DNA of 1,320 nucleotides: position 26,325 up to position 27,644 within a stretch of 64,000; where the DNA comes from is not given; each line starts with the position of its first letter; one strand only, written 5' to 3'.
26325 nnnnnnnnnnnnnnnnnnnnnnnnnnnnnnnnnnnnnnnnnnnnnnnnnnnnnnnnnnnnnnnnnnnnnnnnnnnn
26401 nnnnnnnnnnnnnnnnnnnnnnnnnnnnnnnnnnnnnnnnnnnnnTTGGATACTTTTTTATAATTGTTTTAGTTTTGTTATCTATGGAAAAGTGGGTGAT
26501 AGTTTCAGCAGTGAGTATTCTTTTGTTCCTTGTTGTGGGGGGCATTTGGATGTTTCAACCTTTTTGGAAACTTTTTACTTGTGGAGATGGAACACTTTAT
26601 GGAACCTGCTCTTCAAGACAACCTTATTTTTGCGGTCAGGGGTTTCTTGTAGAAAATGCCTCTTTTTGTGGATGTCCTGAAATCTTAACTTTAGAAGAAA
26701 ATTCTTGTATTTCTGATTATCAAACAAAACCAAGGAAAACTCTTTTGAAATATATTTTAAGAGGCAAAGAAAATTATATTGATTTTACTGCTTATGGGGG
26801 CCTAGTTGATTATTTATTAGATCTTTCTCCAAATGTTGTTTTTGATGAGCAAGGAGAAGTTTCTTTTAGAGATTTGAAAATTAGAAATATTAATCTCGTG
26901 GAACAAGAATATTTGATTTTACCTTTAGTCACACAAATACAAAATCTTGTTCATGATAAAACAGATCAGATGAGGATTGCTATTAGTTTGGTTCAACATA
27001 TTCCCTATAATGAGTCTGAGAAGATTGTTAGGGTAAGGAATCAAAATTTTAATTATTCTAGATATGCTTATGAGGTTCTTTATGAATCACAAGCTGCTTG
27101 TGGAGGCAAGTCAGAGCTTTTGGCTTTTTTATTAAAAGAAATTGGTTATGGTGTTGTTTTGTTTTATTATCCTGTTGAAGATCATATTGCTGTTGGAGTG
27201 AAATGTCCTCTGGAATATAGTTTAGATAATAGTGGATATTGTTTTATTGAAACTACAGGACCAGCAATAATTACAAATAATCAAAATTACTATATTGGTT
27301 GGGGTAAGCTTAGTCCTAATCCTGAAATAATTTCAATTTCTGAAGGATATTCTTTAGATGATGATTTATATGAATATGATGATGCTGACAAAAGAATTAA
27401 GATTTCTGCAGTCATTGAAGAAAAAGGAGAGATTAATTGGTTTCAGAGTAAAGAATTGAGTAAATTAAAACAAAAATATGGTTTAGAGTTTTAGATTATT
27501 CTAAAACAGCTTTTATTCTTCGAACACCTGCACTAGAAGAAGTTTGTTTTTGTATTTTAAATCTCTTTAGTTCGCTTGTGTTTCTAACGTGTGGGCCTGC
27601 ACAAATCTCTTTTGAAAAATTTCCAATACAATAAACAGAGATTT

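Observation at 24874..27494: Secreted C1 papain-like protease with a dockerin module, followed by a membrane-anchored transglutaminase-like protein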

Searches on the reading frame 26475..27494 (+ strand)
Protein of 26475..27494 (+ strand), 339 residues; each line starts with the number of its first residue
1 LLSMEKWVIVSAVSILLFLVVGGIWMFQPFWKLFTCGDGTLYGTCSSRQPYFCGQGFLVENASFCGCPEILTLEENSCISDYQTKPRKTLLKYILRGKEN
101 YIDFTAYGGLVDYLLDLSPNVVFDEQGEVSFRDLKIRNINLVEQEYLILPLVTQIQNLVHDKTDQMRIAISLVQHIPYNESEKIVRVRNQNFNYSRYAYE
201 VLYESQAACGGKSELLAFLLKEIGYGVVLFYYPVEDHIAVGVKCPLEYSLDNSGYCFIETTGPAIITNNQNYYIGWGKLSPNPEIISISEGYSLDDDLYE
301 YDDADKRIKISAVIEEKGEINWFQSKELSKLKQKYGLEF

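Call 3: search_protein_families(library=pfam, proteins=[window:26475-27494:+], max_evalue=1)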
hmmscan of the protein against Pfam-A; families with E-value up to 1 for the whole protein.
window:26475-27494:+ (339 aa): 0 families

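Call 4: search_protein_families(library=ncbifam, proteins=[window:26475-27494:+], max_evalue=1)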
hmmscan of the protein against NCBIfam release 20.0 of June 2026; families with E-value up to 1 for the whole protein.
window:26475-27494:+ (339 aa): 0 families

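Call 8: search_solved_structures(query=window:26475-27494:+, max_evalue=10)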
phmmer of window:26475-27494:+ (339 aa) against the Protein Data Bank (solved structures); distinct sequences matched with E-value up to 10: 1.
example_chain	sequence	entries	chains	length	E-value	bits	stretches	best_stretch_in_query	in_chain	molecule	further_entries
3jrr_A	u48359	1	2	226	0.08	15.3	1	23-74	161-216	Inositol 1,4,5-trisphosphate receptor type 3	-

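Call 9: find_homologous_proteins(query=window:26475-27494:+, max_evalue=0.001)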
Query window:26475-27494:+ (339 aa): 444 proteins with E <= 0.001 among 2307 candidates; the best 120 are listed.
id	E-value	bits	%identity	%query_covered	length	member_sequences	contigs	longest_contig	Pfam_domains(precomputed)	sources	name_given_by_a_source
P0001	2.0e-227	772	100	99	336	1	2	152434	-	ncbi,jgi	-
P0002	4.2e-121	422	57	96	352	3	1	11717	-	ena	-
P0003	1.6e-120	420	59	98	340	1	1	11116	-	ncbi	-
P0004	3.0e-119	416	55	99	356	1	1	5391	-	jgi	-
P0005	5.0e-119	416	61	91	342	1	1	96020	-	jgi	jgi:hypothetical protein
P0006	9.8e-119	415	60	90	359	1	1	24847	-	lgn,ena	-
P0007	1.5e-118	414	60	91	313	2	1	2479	-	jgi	jgi:hypothetical protein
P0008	3.2e-118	413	59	93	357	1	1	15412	-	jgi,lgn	-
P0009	3.5e-118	413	58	91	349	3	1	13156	-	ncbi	-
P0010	4.3e-118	412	57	99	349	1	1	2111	-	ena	-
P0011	6.1e-118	412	60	90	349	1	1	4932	-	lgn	-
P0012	6.8e-118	412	60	90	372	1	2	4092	-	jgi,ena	-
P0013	2.2e-117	410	54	99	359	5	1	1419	-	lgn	-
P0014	5.7e-117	409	56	99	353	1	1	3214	-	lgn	-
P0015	8.4e-117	408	56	99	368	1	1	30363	-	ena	-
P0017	7.4e-116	405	62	89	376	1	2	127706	-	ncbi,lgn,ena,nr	ncbi:hypothetical protein KAR52_02500 [Candidatus Pacearchaeota archaeon]|nr:hypothetical protein [C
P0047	4.4e-108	380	52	99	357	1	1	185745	-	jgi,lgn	-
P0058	1.0e-104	368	52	97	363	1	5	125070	-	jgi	jgi:hypothetical protein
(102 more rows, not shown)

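Call 12: search_protein_families(library=pfam, alignment_id=A1, max_evalue=1)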
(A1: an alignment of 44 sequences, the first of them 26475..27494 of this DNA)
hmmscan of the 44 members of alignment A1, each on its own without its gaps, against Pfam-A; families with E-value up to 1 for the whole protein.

A. member 1, window:26475-27494:+ (339 aa): 0 families

B. families by the number of members that match (of 44 scanned): 25 families
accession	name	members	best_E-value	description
PF01841.26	Transglut_core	36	0.0002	Transglutaminase-like superfamily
PF04473.18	DUF553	18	1.8e-05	Transglutaminase-like domain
PF22906.1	GULLO2-like_3rd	8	0.007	L-gulonolactone oxidase 2-like, C-terminal domain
PF00797.23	Acetyltransf_2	4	0.028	N-acetyltransferase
PF04239.17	DUF421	2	0.092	YetF C-terminal domain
PF13800.11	Sigma_reg_N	2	0.33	Sigma factor regulator N-terminal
PF06653.16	Claudin_3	1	0.017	Tight junction protein, Claudin-like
PF08679.17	DsrD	1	0.036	Dissimilatory sulfite reductase D (DsrD)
PF01886.21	DUF61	1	0.037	Protein of unknown function DUF61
PF15781.12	ParE-like_toxin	1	0.042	ParE-like toxin of type II bacterial toxin-antitoxin system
PF23584.1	DUF7136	1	0.077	Domain of unknown function (DUF7136)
PF06387.16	Calcyon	1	0.091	D1 dopamine receptor-interacting protein (calcyon)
PF25314.1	TNFR_nem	1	0.11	TNF receptor-like domain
PF06024.17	Orf78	1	0.12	Orf78 (ac78)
PF07672.19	MFS_Mycoplasma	1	0.12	Mycoplasma MFS transporter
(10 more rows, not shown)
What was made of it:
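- On Transglutaminase-like superfamily (Transglut_core / DUF553): Of 44 homologues, 36 match Transglut_core weakly (best E 2e-4) and 18 match DUF553 (best E 1.8e-5) (call 12).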

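Call 13: find_encoding_contigs(protein=P0001, flank=6000, max_places=3)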
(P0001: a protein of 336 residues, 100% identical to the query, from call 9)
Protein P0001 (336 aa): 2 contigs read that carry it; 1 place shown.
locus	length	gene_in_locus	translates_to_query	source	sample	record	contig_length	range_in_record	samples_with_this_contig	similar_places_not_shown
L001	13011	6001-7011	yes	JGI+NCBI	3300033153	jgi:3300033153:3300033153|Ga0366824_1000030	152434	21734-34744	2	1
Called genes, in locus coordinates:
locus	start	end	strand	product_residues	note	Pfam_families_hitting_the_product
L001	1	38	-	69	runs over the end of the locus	PF00833:Ribosomal_S17e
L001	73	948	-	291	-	-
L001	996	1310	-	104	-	-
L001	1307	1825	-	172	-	PF02778:tRNA_int_endo_N, PF01974:tRNA_int_endo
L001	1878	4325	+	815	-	PF00133:tRNA-synt_1, PF01406:tRNA-synt_1e (faint), PF09334:tRNA-synt_1g, PF13603:tRNA-synt_1_2, PF00133:tRNA-synt_1, PF08264:Anticodon_1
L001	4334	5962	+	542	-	PF00112:Peptidase_C1, PF08308:PEGA (weak), PF00404:Dockerin_1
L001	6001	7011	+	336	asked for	-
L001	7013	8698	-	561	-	PF01411:tRNA-synt_2c, PF07973:tRNA_SAD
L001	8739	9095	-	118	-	-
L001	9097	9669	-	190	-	-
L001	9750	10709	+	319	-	PF02002:TFIIE_alpha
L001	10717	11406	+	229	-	PF08551:DUF1751, PF01694:Rhomboid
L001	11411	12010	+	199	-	PF01944:SpoIIM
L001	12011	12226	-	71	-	-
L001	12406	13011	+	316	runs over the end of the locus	PF01916:DS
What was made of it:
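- The same contig was seen in two samples (call 13). The identical contig was recovered from two samples (call 13).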

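Call 14: find_encoding_contigs(protein=P0017, flank=6000, max_places=3)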
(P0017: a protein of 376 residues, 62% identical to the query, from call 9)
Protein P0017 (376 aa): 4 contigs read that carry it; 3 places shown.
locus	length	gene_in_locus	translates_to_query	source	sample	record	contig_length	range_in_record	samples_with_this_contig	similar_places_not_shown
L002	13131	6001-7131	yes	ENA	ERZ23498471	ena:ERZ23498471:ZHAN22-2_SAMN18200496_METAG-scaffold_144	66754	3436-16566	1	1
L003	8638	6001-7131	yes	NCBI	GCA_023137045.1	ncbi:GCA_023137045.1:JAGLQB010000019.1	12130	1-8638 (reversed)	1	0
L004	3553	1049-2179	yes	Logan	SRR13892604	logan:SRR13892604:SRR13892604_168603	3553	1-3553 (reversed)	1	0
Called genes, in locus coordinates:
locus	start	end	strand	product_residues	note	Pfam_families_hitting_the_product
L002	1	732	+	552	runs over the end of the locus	PF00587:tRNA-synt_2b (weak), PF03129:HGTP_anticodon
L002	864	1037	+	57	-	-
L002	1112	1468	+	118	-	PF04677:CwfJ_C_1 (weak), PF11969:DcpS_C, PF01230:HIT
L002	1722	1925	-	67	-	PF00833:Ribosomal_S17e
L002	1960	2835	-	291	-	-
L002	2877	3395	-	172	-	PF02778:tRNA_int_endo_N, PF01974:tRNA_int_endo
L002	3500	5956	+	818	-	PF00133:tRNA-synt_1, PF01406:tRNA-synt_1e (faint), PF09334:tRNA-synt_1g, PF13603:tRNA-synt_1_2, PF00133:tRNA-synt_1, PF09334:tRNA-synt_1g (weak), PF08264:Anticodon_1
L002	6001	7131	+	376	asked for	-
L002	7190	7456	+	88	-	-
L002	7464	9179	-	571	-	PF01411:tRNA-synt_2c, PF07973:tRNA_SAD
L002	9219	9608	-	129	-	-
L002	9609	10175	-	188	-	-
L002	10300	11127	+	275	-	PF02002:TFIIE_alpha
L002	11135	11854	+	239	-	PF01694:Rhomboid, PF08551:DUF1751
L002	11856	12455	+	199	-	PF01944:SpoIIM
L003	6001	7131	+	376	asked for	-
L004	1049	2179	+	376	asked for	-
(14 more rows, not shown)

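Call 15: find_encoding_contigs(protein=P0047, flank=5000, max_places=1)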
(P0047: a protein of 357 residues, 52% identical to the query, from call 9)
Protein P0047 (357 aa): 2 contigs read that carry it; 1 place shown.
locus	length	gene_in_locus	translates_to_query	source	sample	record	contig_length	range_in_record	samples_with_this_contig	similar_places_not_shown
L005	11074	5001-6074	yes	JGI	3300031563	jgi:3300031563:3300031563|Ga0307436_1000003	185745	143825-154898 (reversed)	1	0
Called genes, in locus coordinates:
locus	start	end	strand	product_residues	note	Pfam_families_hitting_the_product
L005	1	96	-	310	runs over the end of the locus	-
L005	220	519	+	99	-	-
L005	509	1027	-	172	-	PF02778:tRNA_int_endo_N, PF01974:tRNA_int_endo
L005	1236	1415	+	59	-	-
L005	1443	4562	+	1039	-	PF00133:tRNA-synt_1, PF01406:tRNA-synt_1e (faint), PF09334:tRNA-synt_1g, PF00561:Abhydrolase_1 (faint), PF06821:Ser_hydrolase, PF13603:tRNA-synt_1_2, PF00133:tRNA-synt_1, PF08264:Anticodon_1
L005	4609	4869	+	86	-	-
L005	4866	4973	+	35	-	-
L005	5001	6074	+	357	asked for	-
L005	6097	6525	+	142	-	-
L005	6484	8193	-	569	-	PF01411:tRNA-synt_2c, PF07973:tRNA_SAD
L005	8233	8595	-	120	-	-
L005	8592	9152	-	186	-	-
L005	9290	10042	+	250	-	PF02002:TFIIE_alpha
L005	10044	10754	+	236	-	PF01694:Rhomboid, PF08551:DUF1751 (weak)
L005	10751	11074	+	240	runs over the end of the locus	PF01944:SpoIIM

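Call 16: find_encoding_contigs(protein=P0058, flank=5000, max_places=1)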
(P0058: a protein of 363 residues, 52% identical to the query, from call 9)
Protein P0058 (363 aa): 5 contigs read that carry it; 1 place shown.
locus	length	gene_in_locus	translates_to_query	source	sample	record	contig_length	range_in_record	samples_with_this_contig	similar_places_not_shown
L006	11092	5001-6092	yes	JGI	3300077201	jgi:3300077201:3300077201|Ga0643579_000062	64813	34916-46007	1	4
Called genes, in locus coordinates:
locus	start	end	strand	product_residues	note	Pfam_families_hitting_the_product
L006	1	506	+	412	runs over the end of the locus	PF00390:malic, PF03949:Malic_M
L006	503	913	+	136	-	PF03773:ArsP_1 (weak)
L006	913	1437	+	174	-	-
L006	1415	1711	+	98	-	PF02579:Nitro_FeMo-Co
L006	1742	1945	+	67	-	-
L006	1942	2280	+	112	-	PF01906:YbjQ_1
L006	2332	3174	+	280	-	-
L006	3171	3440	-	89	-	-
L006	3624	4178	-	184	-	PF01015:Ribosomal_S3Ae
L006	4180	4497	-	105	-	-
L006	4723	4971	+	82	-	-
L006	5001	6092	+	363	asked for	-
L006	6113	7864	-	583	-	PF01411:tRNA-synt_2c, PF07973:tRNA_SAD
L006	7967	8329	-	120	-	-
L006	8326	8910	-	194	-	-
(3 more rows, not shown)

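Call 17: find_encoding_contigs(protein=P0005, flank=5000, max_places=1)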
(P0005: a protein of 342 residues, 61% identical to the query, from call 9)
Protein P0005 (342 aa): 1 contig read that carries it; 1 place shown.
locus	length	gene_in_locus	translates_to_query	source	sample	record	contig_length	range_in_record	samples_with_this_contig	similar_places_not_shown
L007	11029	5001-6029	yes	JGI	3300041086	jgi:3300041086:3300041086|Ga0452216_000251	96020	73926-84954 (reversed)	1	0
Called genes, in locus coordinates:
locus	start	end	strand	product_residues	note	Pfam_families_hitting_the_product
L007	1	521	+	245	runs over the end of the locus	PF14528:LAGLIDADG_3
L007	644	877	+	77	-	-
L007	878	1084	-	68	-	PF00833:Ribosomal_S17e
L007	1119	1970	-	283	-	-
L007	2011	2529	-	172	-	PF02778:tRNA_int_endo_N, PF01974:tRNA_int_endo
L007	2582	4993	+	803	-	PF00133:tRNA-synt_1, PF01406:tRNA-synt_1e (faint), PF09334:tRNA-synt_1g, PF13603:tRNA-synt_1_2, PF00133:tRNA-synt_1, PF09334:tRNA-synt_1g (weak), PF08264:Anticodon_1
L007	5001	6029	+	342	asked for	-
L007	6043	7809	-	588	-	PF01411:tRNA-synt_2c, PF07973:tRNA_SAD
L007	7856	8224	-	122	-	-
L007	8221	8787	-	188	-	-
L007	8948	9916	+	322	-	PF02002:TFIIE_alpha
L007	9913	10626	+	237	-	PF01694:Rhomboid, PF08551:DUF1751 (weak)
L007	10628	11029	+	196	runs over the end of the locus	PF01944:SpoIIM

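Call 21: predict_structure(alignment_id=A1)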
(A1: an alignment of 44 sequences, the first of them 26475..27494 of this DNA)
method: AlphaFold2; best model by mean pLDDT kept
length: 339 residues; sequences in the alignment: 44
mean_pLDDT: 87.2   pTM: 0.85
mean pLDDT of the five models: 87.2, 85.2, 85.0, 84.7, 84.3
residues with pLDDT >= 90: 207; 70-90: 90; 50-70: 38; < 50: 4
segments of 3 or more residues with pLDDT < 50: none
pLDDT, mean of each block of 10 residues (from residue 1): 73 94 73 84 95 95 95 96 97 93 97 80 56 80 94 97 96 91 73 83 90 95 97 87 94 90 71 66 92 95 88 88 91 76
secondary structure, 60 per line:
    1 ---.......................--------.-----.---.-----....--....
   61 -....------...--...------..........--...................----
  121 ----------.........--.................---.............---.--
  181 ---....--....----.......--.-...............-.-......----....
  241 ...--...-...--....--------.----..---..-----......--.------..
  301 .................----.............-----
elements in order: H4-26 E51-54 E57-60 H62-65 E72-74 E77-79 E86-95 E98-107 H108-116 H131-139 H142-158 H162-174 E184-187 E190-193 H198-204 H209-223 E227-232 E237-243 E255-258 E284-289 H299-317 H322-334
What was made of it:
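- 26484..26552 (+): N-terminal transmembrane anchor (aa 4-26). Hydrophobic stretch modelled as one helix (call 21).
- On Transglutaminase-like superfamily (Transglut_core / DUF553): The model has mean pLDDT 87 (call 21).
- Checked: The AlphaFold2 model is confident (mean pLDDT 87; call 21).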
